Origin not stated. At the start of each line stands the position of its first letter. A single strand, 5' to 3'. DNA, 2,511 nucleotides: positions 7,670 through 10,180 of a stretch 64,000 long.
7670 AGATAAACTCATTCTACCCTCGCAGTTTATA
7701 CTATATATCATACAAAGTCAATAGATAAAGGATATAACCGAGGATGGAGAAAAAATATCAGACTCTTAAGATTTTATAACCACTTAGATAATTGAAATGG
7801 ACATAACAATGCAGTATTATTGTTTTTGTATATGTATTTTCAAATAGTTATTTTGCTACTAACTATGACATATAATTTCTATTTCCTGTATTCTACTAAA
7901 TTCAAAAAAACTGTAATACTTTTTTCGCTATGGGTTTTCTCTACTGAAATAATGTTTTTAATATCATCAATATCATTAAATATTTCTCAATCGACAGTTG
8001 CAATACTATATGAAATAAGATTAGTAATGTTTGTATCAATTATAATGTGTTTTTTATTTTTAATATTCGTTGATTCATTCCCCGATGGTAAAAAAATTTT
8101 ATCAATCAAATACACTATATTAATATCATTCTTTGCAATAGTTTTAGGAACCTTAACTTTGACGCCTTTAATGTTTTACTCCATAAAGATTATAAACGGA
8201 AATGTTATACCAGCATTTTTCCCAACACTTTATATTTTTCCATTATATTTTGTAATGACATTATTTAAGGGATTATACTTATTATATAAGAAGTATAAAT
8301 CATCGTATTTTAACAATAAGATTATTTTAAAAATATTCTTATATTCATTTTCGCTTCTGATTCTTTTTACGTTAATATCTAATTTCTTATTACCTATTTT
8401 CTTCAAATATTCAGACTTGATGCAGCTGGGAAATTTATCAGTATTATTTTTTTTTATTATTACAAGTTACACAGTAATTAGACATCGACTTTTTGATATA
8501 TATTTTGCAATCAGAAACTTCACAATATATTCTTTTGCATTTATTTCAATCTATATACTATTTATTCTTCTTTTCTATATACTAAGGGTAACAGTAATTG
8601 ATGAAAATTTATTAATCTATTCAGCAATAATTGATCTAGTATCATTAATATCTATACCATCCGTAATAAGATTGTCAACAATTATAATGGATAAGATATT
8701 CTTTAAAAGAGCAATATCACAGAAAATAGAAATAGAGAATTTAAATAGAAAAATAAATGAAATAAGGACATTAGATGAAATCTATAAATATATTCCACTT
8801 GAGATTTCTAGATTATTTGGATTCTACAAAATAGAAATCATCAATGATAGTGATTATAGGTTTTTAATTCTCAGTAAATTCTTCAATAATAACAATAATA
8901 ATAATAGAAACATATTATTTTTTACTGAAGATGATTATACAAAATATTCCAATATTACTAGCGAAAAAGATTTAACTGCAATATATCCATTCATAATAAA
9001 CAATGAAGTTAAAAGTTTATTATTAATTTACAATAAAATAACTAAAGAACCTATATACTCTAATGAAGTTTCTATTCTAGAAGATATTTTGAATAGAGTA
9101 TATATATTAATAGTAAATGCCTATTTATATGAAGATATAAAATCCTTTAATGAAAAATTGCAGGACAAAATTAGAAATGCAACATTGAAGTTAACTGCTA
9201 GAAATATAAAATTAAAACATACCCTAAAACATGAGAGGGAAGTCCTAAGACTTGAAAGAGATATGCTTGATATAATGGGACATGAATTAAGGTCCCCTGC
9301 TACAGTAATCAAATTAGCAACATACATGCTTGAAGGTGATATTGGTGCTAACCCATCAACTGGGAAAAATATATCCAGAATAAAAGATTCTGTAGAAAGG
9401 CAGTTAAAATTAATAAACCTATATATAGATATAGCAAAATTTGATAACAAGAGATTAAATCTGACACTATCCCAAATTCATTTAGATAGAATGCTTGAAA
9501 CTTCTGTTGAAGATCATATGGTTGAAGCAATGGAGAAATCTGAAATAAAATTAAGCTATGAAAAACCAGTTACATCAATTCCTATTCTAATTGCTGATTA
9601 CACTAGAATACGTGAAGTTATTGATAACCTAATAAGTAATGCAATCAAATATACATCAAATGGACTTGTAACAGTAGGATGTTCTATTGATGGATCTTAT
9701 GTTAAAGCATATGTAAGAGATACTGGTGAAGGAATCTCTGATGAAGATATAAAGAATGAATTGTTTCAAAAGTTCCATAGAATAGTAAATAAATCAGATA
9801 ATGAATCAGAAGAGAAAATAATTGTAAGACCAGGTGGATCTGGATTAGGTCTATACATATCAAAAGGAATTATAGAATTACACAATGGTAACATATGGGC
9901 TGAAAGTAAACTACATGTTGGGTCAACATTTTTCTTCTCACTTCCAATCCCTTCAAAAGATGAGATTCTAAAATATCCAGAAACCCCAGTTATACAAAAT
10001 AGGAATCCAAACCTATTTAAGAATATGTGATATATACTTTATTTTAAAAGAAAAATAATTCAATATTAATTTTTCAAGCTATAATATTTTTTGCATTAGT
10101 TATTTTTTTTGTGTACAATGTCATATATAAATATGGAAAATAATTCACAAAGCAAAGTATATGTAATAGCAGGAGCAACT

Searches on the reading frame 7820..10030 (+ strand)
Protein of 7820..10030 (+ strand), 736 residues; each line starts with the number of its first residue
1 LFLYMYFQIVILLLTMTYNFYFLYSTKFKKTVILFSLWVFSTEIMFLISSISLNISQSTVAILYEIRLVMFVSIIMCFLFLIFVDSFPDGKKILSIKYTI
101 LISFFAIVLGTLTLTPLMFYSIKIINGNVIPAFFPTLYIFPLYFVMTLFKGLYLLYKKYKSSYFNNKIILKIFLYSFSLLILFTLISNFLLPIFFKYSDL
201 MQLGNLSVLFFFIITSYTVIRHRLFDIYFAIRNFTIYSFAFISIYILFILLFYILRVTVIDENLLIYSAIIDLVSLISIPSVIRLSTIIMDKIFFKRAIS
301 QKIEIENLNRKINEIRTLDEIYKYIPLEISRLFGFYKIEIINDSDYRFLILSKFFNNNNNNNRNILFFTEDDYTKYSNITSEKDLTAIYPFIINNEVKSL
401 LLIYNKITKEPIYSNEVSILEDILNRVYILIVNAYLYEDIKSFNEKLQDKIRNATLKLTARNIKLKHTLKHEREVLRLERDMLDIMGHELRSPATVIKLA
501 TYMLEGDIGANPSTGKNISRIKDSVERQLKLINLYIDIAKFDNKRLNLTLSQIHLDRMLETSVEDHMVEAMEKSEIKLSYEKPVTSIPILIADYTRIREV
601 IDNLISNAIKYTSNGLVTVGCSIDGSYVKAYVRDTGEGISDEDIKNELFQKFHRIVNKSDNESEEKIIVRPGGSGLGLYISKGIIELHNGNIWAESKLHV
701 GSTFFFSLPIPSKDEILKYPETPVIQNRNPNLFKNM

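Call 88: search_protein_families(library=ncbifam, proteins=[window:7820-10030:+], max_evalue=1e-10)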
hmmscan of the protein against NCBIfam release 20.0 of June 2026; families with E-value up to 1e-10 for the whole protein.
window:7820-10030:+ (736 aa): 48 families (the best 25 are shown)
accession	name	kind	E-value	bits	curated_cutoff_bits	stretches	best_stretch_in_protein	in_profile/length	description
TIGR02956.1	TMAO_torS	equivalog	2.5e-37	128.5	676.5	1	437-714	415-686/967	TMAO reductase system sensor histidine kinase/response regulator TorS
NF033092.0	HK_WalK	equivalog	1e-35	123.4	725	1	480-710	373-594/594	cell wall metabolism sensor histidine kinase WalK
NF046044.1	PnpS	equivalog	1.9e-33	116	400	1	470-709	161-390/390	two-component system histidine kinase PnpS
NF006800.0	PRK09303.1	equivalog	5.5e-32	111.2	342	1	448-712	120-379/383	histidine kinase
TIGR02966.1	phoR_proteo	equivalog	1.3e-31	109.8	334.2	1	471-707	106-332/333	phosphate regulon sensor histidine kinase PhoR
NF008318.0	PRK11107.1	equivalog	5.4e-30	104.2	890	1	443-717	250-525/920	two-component sensor histidine kinase BarA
NF040691.1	MtrAB_MtrB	equivalog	3.5e-29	102.2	450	1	465-720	257-502/507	MtrAB system histidine kinase MtrB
NF038297.2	hybrid_HK_HrmK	equivalog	2.8e-28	98.9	725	1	467-719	223-466/607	hybrid histidine kinase/response regulator HrmK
NF047874.1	MASE3_PAS_HK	subfamily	7.5e-28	97.7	560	1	162-714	101-629/655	MASE3 domain-containing sensor histidine kinase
NF041947.1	LuxQ_Vibrio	equivalog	7.7e-28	96.8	1200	1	474-732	467-718/843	quorum-sensing autoinducer 2 sensor kinase/phosphatase LuxQ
NF007793.0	PRK10490.1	equivalog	3.3e-27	94.9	1123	1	451-716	638-888/895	two-component system sensor histidine kinase KdpD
NF045901.1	HisKinLetSLeg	equivalog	1.2e-26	93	1650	1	441-706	255-514/906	two-component system sensor histidine kinase LetS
NF008302.0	PRK11091.1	equivalog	2.6e-26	92.1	838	1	484-716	288-511/779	aerobic respiration two-component sensor histidine kinase ArcB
NF041880.1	EPS_EpsF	equivalog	5.3e-26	91.2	900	1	481-709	275-492/492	response regulator EpsF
NF041735.1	hist_kin_RppB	equivalog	5.8e-26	91.3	400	1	487-709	224-438/438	two-component system sensor histidine kinase RppB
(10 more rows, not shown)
